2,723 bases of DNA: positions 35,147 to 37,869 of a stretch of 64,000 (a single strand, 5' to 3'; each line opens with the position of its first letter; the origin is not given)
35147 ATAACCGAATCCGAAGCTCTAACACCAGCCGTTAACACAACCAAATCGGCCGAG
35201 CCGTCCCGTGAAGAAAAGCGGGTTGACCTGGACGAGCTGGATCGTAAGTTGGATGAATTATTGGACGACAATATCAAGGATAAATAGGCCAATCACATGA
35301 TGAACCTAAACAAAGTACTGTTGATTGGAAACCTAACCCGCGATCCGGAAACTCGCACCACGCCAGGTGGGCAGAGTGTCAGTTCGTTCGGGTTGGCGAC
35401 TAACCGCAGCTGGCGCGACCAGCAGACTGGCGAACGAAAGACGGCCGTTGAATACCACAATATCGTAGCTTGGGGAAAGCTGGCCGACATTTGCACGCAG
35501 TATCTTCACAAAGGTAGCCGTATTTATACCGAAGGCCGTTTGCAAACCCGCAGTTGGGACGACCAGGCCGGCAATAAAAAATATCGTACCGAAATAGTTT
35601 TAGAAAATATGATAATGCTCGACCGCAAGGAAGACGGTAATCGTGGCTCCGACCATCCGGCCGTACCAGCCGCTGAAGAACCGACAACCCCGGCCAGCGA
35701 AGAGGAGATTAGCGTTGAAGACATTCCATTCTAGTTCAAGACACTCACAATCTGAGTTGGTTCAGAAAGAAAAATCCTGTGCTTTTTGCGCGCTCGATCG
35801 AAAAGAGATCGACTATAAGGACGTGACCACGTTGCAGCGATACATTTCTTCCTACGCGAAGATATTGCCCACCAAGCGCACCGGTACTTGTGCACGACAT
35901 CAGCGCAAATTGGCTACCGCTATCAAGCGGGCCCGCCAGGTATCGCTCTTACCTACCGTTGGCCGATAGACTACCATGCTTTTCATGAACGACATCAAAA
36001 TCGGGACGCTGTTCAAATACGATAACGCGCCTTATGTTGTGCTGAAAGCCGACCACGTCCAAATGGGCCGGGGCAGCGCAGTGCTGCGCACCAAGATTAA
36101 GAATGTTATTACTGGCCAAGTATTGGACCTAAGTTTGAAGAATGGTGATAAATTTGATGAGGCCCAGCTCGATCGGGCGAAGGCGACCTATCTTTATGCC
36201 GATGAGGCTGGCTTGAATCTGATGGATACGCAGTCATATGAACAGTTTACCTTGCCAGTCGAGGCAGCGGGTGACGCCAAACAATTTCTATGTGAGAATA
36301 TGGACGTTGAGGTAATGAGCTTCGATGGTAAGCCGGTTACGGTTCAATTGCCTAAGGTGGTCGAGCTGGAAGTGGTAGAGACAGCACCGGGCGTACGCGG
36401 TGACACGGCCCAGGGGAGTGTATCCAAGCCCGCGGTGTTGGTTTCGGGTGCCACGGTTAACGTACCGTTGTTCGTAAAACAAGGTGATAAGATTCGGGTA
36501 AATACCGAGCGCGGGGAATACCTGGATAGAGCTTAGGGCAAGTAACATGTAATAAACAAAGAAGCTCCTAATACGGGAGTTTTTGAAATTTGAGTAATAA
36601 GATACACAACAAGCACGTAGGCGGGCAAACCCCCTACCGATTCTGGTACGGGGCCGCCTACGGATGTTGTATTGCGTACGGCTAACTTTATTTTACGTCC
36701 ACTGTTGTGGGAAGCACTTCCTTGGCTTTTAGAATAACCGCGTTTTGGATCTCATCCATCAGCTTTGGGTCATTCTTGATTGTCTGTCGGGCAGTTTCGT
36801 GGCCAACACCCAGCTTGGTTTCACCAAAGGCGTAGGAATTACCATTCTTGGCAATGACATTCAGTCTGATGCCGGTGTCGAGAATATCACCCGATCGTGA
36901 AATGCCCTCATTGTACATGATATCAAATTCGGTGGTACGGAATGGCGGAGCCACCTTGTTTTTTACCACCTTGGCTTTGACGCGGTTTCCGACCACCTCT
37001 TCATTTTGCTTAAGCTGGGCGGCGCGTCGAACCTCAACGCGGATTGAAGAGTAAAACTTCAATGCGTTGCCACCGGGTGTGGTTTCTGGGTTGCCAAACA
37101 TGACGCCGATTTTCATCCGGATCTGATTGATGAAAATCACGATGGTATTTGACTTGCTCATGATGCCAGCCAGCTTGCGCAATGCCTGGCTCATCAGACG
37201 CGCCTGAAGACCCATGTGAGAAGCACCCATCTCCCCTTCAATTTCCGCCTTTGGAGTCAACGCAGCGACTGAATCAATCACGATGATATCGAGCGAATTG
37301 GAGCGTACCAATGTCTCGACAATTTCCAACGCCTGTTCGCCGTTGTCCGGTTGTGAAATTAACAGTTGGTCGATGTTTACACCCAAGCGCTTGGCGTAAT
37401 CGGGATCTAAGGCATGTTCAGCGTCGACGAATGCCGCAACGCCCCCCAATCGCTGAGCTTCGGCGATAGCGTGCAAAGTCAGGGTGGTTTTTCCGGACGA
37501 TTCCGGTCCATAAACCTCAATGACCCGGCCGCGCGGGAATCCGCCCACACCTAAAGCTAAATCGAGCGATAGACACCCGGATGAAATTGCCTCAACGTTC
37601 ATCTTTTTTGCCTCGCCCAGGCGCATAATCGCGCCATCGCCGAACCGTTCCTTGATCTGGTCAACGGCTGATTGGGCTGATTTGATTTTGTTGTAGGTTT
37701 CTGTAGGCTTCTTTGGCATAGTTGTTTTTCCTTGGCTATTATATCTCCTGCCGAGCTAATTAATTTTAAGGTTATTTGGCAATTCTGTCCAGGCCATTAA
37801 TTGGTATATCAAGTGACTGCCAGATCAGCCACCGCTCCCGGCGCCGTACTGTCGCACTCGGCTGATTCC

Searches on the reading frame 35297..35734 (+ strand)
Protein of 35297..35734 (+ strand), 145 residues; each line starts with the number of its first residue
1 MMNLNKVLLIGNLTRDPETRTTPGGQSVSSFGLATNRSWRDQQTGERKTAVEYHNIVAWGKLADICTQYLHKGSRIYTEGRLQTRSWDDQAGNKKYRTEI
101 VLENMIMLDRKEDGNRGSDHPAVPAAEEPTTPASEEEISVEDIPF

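Call 60: search_protein_families(library=pfam, proteins=[window:35297-35734:+], max_evalue=0.001)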
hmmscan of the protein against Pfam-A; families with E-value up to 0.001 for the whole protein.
window:35297-35734:+ (145 aa): 2 families
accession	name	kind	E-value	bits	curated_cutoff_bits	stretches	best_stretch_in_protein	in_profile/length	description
PF00436.31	SSB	-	2.6e-38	130.7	26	1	4-108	1-104/104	Single-strand binding protein family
PF22657.2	SSB_1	-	0.00018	22.1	27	1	5-86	1-79/91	Another single-strand binding protein family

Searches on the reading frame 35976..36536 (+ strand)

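Call 60: search_protein_families(library=pfam, proteins=[window:35976-36536:+], max_evalue=0.001)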
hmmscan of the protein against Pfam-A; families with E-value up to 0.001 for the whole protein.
window:35976-36536:+ (186 aa): 3 families
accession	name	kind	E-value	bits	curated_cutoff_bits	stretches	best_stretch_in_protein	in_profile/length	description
PF09285.17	Elong-fact-P_C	-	2.7e-25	88.3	25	1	129-185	1-56/56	Elongation factor P, C-terminal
PF08207.18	EFP_N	-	1.9e-19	69.8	23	1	4-60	2-58/58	Elongation factor P (EF-P) KOW-like domain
PF01132.26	EFP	-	7.2e-18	64.7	27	1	69-121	2-54/54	Elongation factor P (EF-P) OB domain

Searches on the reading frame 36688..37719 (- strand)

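Call 60: search_protein_families(library=pfam, proteins=[window:36688-37719:-], max_evalue=0.001)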
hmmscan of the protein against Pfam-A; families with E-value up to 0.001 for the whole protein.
window:36688-37719:- (343 aa): 6 families
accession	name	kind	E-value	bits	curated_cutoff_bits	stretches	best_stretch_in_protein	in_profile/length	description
PF00154.27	RecA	-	5e-140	465.8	27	1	15-274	3-262/262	recA bacterial DNA recombination protein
PF21096.2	RecA_C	-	3e-12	46.9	27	1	277-331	1-55/57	RecA C-terminal domain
PF08423.17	Rad51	-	5.5e-09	36.1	22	1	40-233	3-212/244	Rad51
PF06745.19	ATPase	-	6e-07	29.5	26.6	1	48-201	4-165/231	KaiC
PF01637.24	ATPase_2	-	2.4e-05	24.7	33.2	1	66-152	22-79/225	ATPase domain predominantly from Archaea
PF13481.12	AAA_25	-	0.00023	21.3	27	0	61-155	30-156/195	AAA domain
